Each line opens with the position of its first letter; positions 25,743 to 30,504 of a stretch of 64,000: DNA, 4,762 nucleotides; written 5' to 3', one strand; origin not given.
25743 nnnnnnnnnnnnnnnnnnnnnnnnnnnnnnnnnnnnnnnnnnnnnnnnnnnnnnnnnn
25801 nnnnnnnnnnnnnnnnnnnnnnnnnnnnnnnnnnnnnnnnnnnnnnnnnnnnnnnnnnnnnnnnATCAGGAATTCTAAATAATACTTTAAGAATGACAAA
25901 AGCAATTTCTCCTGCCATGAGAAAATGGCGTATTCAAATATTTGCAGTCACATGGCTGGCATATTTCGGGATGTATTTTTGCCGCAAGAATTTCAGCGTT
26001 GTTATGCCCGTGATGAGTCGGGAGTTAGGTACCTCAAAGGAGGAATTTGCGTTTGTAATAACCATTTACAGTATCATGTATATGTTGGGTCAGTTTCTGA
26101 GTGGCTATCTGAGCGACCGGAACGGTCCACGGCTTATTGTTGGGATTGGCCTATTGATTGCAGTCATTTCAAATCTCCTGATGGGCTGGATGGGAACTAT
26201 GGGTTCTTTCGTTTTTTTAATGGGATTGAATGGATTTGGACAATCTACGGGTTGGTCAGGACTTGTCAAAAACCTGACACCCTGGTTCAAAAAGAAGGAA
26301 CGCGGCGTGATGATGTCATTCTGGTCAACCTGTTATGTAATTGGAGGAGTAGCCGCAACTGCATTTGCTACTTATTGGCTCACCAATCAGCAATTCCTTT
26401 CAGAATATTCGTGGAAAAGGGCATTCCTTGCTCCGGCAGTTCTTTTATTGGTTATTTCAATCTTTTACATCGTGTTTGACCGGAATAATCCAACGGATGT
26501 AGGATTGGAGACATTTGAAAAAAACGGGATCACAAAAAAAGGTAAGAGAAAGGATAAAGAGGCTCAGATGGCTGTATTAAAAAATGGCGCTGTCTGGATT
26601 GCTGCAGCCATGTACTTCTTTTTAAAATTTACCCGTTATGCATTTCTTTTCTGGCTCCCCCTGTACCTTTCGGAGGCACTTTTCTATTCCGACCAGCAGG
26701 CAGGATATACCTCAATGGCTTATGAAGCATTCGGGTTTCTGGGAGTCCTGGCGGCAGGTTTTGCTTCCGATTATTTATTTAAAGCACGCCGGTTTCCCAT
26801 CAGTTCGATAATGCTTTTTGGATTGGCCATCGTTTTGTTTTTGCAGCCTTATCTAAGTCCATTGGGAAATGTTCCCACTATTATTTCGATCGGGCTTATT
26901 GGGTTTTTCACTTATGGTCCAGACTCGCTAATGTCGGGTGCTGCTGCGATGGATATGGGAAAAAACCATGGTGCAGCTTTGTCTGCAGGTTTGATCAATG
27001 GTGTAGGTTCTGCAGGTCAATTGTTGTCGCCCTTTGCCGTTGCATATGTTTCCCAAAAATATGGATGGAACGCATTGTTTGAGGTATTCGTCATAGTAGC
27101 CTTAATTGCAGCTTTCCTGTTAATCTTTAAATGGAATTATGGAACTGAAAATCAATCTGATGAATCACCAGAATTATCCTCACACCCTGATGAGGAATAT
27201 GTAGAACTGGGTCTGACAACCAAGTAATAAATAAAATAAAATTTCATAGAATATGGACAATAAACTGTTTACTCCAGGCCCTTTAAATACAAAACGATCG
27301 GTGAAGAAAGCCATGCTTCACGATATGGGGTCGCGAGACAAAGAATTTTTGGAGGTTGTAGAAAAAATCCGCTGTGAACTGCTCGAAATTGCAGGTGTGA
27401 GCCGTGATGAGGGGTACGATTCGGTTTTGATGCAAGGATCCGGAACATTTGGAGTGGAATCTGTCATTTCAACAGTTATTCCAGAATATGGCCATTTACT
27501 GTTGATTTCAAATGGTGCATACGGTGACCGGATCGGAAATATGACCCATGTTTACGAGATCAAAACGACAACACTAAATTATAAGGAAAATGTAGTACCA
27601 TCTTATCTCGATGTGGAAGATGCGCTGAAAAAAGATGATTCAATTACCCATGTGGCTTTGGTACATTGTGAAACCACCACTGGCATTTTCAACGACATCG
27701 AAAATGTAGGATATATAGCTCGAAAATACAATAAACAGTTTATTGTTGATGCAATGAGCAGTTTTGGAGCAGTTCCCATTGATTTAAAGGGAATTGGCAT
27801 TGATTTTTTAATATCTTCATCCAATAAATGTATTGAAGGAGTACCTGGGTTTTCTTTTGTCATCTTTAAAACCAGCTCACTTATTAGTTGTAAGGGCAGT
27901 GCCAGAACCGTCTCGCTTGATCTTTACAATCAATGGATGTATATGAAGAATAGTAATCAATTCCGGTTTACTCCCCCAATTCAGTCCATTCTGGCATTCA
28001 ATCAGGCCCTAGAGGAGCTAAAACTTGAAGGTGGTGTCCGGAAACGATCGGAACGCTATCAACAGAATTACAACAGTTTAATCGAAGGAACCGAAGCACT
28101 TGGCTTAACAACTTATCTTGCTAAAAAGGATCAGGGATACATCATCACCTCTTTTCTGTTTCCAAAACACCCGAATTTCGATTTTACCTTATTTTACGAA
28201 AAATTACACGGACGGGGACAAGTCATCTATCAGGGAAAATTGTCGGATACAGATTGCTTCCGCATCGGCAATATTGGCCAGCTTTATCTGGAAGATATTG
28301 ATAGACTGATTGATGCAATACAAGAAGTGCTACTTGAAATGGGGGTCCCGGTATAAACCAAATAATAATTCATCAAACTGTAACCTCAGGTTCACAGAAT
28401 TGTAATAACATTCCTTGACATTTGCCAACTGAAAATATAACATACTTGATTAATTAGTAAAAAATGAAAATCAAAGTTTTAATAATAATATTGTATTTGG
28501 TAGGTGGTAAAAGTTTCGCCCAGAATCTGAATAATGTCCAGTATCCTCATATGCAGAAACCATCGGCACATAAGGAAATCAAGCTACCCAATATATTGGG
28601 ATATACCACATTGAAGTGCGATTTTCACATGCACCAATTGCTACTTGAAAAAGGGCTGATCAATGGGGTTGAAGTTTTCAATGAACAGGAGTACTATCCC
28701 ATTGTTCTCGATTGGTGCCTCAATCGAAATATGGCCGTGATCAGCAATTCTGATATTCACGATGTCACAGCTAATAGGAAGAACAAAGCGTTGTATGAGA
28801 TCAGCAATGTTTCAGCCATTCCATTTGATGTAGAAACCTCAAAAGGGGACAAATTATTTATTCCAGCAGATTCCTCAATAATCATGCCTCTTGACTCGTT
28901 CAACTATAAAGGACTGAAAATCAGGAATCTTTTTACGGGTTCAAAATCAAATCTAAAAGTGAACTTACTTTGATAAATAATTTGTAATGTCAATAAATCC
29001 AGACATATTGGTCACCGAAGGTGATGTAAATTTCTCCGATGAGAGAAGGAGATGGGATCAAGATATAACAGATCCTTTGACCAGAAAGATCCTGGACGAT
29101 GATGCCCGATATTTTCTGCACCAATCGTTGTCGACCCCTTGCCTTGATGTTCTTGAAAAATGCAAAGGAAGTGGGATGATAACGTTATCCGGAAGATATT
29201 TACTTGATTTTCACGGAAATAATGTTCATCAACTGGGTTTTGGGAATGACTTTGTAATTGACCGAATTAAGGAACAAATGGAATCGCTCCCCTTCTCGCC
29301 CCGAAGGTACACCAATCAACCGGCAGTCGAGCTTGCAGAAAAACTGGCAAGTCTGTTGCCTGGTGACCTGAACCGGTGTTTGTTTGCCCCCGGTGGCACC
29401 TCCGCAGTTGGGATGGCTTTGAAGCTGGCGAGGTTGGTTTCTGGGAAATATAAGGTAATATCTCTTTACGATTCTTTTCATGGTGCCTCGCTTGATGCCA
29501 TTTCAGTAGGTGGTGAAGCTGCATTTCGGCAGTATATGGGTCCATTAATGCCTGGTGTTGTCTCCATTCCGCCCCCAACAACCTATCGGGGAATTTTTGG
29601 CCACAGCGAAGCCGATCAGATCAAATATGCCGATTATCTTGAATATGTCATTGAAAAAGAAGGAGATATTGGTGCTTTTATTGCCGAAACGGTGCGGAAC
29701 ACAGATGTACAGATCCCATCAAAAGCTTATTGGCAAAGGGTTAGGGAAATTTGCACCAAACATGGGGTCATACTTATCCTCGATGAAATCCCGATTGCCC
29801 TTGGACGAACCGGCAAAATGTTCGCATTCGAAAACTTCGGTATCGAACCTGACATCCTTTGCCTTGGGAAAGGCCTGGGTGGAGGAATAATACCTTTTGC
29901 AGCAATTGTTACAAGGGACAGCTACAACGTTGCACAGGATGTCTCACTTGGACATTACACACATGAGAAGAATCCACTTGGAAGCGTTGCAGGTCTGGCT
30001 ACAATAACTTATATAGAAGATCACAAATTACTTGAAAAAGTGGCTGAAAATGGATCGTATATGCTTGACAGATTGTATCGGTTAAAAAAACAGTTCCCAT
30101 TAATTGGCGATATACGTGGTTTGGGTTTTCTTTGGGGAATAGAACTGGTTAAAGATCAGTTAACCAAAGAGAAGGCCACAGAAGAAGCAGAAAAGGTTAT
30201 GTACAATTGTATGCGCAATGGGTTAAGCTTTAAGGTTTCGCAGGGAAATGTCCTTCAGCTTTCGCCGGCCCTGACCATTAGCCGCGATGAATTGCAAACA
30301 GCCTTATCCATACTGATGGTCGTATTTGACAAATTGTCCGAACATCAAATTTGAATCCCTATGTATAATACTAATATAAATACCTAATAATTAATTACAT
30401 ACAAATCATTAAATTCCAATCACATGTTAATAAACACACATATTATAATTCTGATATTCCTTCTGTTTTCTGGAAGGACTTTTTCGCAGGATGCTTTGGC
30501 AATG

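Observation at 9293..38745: Window-wide candidate regulon defined by (T)GTAAC direct repeats phased at exact 11-bp multiples (Pho-box-like)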

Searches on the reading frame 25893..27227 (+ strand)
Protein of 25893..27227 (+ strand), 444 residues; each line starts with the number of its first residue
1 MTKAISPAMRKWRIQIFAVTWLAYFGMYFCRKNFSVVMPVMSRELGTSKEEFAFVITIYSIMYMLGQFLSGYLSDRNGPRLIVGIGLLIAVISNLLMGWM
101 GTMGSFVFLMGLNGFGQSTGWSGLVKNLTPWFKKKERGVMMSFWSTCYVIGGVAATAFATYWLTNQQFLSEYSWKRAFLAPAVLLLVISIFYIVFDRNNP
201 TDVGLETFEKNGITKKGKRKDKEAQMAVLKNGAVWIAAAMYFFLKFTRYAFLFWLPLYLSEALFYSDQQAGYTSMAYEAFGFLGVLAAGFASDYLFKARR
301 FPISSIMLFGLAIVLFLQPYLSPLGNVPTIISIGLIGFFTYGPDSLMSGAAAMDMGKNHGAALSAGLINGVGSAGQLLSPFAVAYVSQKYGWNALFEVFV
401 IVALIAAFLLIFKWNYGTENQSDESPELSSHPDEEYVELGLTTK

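Call 4: search_protein_families(library=pfam, proteins=[window:25893-27227:+])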
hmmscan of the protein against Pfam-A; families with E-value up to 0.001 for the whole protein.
window:25893-27227:+ (444 aa): 2 families
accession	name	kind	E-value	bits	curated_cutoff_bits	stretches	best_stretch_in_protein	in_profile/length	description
PF07690.21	MFS_1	-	4.4e-50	171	33.4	2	21-353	2-320/347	Major Facilitator Superfamily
PF00083.30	Sugar_tr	-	0.00041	19.8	22.3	0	48-411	44-434/452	Sugar (and other) transporter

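Call 32: search_protein_families(library=ncbifam, proteins=[window:25893-27227:+], max_evalue=0.01)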
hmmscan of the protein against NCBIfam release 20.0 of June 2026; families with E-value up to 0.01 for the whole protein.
window:25893-27227:+ (444 aa): 35 families (the best 25 are shown)
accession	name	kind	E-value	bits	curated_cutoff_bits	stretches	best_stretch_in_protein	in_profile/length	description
TIGR00881.1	2A0104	subfamily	6.6e-70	236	407.75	1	21-396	1-379/379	phosphoglycerate transporter protein PgtP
TIGR00712.1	glpT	equivalog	2.2e-56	191.8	632.55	1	4-416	18-437/440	glycerol-3-phosphate transporter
NF008661.1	PRK11663.1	subfamily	2.4e-54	185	564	1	4-411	19-428/439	MFS transporter family glucose-6-phosphate receptor UhpC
NF008433.0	PRK11273.1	equivalog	5.5e-52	177.4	748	1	3-415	17-436/452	glycerol-3-phosphate transporter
TIGR00893.1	2A0114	subfamily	4.5e-45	154.3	395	1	23-412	2-397/399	D-galactonate transporter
NF007107.1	PRK09556.1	equivalog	2.9e-35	122.1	497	1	14-372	29-395/469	hexose-6-phosphate:phosphate antiporter UhpT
NF047787.1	PhglyTportPgtP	equivalog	2.7e-31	108.9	750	1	5-410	19-432/451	phosphoglycerate transporter PgtP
TIGR00880.1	2_A_01_02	superfamily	6.3e-16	58.8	131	2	55-193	3-135/141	multidrug resistance protein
TIGR00894.1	2A0114euk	subfamily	5e-15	55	626.45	1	64-413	90-446/465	Na(+)-dependent inorganic phosphate cotransporter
TIGR00886.1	2A0108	subfamily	3e-14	52.9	311.7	1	16-334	2-327/368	NarK family nitrate/nitrite MFS transporter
NF049980.1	SfMCT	equivalog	1.3e-13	50.4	320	1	33-399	20-375/378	L-lactate MFS transporter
TIGR00890.1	2A0111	subfamily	1.4e-12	47.2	374.85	1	34-409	22-377/377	oxalate/formate antiport family MFS transporter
TIGR00883.1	2A0106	subfamily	5.1e-12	45.6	443.45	2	114-332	107-320/400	metabolite/H+ symporter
NF002982.0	PRK03699.1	equivalog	7.7e-12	45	221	1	10-412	3-379/395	MFS transporter TsgA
NF033134.0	cmlA_floR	equivalog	7.1e-11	42.2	450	1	37-119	32-114/388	CmlA/FloR family chloramphenicol efflux MFS transporter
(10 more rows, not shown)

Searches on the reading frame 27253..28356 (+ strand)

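Call 4: search_protein_families(library=pfam, proteins=[window:27253-28356:+])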
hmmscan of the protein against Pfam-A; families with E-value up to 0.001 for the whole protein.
window:27253-28356:+ (367 aa): 1 family
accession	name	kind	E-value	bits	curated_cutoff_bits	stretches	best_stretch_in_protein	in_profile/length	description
PF00266.25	Aminotran_5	-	5.1e-22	78.8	21.5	1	101-312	112-325/371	Aminotransferase class-V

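Call 32: search_protein_families(library=ncbifam, proteins=[window:27253-28356:+], max_evalue=0.01)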
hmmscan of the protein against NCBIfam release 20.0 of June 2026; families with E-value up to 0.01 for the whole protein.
window:27253-28356:+ (367 aa): 23 families
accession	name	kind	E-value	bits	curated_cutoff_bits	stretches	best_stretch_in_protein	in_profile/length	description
NF010006.0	PRK13479.1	equivalog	1.5e-142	475.1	296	1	4-365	7-366/369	2-aminoethylphosphonate--pyruvate transaminase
TIGR02326.1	transamin_PhnW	equivalog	9e-136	452.7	400.8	1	5-360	6-360/363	2-aminoethylphosphonate--pyruvate transaminase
TIGR03301.1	PhnW-AepZ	equivalog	4.8e-129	430.8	360.8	1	5-360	2-355/355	2-aminoethylphosphonate aminotransferase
NF046070.1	PyrdoxPyrvTramin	equivalog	8.9e-33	113.6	600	1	6-293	9-295/369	pyridoxamine--pyruvate transaminase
NF045640.1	AspGlyoxATaseBhcA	equivalog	2.7e-23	82.5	650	1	2-365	4-369/395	L-aspartate--glyoxylate aminotransferase BhcA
TIGR01364.1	serC_1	equivalog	5.6e-14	51.8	443.6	1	23-274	34-270/358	phosphoserine transaminase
NF003764.0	PRK05355.1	equivalog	1.7e-10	40.4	253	1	24-276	38-271/357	3-phosphoserine/phosphohydroxythreonine transaminase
TIGR02006.1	IscS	equivalog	2.4e-09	36.7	643.2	1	103-196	117-207/402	IscS subfamily cysteine desulfurase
TIGR01977.1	am_tr_V_EF2568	hypoth_equivalog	3.6e-09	36.1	377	1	101-207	110-214/376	cysteine desulfurase family protein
TIGR01979.1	sufS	subfamily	4.2e-09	35.8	475.1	1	98-257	126-289/403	SufS family cysteine desulfurase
NF010611.0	PRK14012.1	equivalog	1.1e-08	34.5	548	1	103-193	121-209/406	IscS subfamily cysteine desulfurase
TIGR03402.1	FeS_nifS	equivalog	2.8e-08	32.9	530.75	1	103-193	111-199/379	cysteine desulfurase NifS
TIGR03403.1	nifS_epsilon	equivalog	6.5e-08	31.8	587.7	1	103-193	115-203/382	NifS family cysteine desulfurase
NF006810.0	PRK09331.1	subfamily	1.7e-07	30.4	301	1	71-194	96-224/397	Sep-tRNA:Cys-tRNA synthetase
NF002806.0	PRK02948.1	subfamily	1.8e-07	30.5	304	1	20-193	32-201/381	IscS subfamily cysteine desulfurase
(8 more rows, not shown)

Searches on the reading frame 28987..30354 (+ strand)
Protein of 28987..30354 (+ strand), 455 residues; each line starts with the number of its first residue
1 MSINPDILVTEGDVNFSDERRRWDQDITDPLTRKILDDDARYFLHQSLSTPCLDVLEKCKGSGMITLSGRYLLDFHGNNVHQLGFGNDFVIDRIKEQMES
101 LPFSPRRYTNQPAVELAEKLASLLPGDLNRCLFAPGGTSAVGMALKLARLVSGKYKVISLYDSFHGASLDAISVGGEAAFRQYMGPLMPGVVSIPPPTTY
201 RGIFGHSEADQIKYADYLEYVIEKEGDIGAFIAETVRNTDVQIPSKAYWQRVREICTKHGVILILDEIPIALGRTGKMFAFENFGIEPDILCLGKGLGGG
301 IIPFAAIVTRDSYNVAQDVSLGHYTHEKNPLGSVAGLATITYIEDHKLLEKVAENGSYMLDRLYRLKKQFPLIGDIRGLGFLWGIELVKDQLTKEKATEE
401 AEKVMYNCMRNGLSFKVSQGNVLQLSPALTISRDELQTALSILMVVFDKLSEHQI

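Call 4: search_protein_families(library=pfam, proteins=[window:28987-30354:+])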
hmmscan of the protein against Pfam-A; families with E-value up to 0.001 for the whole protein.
window:28987-30354:+ (455 aa): 1 family
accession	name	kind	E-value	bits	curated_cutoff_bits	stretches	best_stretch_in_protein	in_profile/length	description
PF00202.27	Aminotran_3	-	2.6e-73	247.5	30.5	1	54-444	11-400/403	Aminotransferase class-III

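Call 32: search_protein_families(library=ncbifam, proteins=[window:28987-30354:+], max_evalue=0.01)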
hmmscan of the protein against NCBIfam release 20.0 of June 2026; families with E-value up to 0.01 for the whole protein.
window:28987-30354:+ (455 aa): 69 families (the best 25 are shown)
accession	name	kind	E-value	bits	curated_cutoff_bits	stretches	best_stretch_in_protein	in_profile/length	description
NF004755.0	PRK06082.1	equivalog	3.6e-223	741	467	1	6-451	8-453/459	aspartate aminotransferase family protein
NF049939.1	HyAminethphonNHLyPbfA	equivalog_domain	4.8e-217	720.7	525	1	10-447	1-439/442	(R)-1-hydroxy-2-aminoethylphosphonate ammonia-lyase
NF004426.0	PRK05769.1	equivalog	5.2e-84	282.6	552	1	27-449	12-439/441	acetyl ornithine aminotransferase family protein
NF006228.0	PRK08360.1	equivalog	6.7e-84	282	608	1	55-452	26-429/443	aspartate aminotransferase family protein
NF005993.0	PRK08117.1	subfamily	9.6e-80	268.3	574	1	55-450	28-430/433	aspartate aminotransferase family protein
NF005102.0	PRK06541.1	equivalog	1.9e-75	254.1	574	1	51-450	33-456/460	aspartate aminotransferase family protein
NF005375.0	PRK06917.1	equivalog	5.1e-73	246.3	535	1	55-447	17-436/448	aspartate aminotransferase family protein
NF006368.0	PRK08593.1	equivalog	5.7e-73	246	570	1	33-453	7-435/448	aspartate aminotransferase family protein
NF004718.0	PRK06062.1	subfamily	6.8e-73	245.7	472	1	55-453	41-452/454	hypothetical protein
NF005683.0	PRK07481.1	subfamily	1.7e-72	244.9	575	1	55-449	31-449/453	hypothetical protein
NF005812.0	PRK07678.1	subfamily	9.4e-71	238.8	488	1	32-449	7-449/451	aminotransferase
NF045634.1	LeuMetRace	equivalog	1.5e-69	234.8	800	1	58-451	29-428/432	leucine/methionine racemase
NF008570.0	PRK11522.1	equivalog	4.8e-66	223.3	612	1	64-451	81-458/464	putrescine aminotransferase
NF005685.0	PRK07483.1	equivalog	1.7e-65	221.6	485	1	53-432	13-420/444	aspartate aminotransferase family protein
TIGR00707.1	argD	subfamily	7.2e-65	219.3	410.05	1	56-446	13-379/381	acetylornithine/succinylornithine family transaminase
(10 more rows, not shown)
